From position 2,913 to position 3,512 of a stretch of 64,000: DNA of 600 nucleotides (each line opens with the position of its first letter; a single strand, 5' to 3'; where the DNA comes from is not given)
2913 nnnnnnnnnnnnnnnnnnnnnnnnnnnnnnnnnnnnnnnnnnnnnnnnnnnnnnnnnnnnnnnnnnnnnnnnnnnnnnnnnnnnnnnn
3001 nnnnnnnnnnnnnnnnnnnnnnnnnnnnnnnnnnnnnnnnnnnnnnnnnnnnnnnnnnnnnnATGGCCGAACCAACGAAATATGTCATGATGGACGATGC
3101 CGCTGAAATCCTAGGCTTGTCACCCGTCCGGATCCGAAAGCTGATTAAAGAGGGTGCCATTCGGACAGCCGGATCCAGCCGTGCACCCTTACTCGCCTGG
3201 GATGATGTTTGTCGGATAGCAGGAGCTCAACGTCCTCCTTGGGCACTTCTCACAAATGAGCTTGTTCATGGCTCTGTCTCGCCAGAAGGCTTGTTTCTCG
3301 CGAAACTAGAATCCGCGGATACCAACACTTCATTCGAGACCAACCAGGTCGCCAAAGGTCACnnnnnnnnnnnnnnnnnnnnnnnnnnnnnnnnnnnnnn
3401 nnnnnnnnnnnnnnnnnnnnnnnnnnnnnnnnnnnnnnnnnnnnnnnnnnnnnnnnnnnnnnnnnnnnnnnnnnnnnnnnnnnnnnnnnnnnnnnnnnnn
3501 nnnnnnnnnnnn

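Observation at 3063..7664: McrBC type IV system coupled to an XRE controller and converging on an HTH-fused SPPY methyltransferase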

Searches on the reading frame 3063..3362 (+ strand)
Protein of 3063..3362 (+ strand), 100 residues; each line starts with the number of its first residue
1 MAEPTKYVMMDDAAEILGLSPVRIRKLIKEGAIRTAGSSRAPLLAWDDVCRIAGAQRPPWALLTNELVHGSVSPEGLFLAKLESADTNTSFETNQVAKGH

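Call 90: predict_structure(alignment_id=A8)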
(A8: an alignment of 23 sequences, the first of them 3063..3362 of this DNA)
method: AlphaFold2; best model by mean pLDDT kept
length: 100 residues; sequences in the alignment: 23
mean_pLDDT: 74.6   pTM: 0.58
mean pLDDT of the five models: 74.6, 74.1, 73.6, 73.4, 71.2
residues with pLDDT >= 90: 42; 70-90: 14; 50-70: 25; < 50: 19
segments of 3 or more residues with pLDDT < 50: 80-95, 98-100
pLDDT, mean of each block of 10 residues (from residue 1): 84 92 95 91 92 79 66 57 43 47
secondary structure, 60 per line:
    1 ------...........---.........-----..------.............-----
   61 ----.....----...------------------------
elements in order: E7-9 H10-17 H21-29 E43-45 H46-55 H65-69
